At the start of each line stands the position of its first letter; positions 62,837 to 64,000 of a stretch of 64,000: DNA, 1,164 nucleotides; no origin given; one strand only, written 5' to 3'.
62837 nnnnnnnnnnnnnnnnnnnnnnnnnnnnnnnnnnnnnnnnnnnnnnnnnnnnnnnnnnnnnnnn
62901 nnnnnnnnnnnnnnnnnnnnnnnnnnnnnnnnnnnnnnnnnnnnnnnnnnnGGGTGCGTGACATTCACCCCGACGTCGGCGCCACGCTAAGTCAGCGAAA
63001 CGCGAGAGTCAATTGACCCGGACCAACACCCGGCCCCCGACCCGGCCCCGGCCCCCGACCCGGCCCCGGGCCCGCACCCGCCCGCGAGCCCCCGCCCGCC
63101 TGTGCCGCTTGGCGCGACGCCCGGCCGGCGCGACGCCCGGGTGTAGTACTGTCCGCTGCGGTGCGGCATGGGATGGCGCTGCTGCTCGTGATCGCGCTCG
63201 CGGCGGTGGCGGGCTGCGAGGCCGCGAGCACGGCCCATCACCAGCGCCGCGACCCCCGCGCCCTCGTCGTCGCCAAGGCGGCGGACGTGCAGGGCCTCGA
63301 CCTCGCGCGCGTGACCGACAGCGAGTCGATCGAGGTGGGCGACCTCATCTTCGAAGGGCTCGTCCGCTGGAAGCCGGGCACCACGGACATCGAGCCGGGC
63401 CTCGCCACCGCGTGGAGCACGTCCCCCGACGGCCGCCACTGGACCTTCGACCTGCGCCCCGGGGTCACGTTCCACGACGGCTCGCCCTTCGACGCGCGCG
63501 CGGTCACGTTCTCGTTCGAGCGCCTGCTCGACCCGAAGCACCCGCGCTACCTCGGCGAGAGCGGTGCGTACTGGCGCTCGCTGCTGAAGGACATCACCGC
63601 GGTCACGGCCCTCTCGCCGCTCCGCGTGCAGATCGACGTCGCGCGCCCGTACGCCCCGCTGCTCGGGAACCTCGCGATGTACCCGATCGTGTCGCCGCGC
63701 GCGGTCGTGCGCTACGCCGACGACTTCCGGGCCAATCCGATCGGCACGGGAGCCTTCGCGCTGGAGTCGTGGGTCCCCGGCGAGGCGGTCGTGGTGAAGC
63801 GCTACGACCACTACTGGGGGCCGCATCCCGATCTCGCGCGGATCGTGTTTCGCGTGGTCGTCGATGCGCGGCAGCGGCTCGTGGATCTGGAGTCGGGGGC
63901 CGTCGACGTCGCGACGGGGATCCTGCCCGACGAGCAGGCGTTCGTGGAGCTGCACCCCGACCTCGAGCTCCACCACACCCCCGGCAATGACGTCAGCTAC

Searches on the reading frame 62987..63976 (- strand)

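Call 6: search_protein_families(library=pfam, proteins=[window:62987-63976:-], max_evalue=0.01)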
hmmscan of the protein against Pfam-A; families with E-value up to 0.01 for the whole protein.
window:62987-63976:- (329 aa): 1 family
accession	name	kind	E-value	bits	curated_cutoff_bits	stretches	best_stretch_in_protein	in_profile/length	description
PF23923.1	DUF7262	-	0.0069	17.3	27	0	124-192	45-113/132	Family of unknown function (DUF7262)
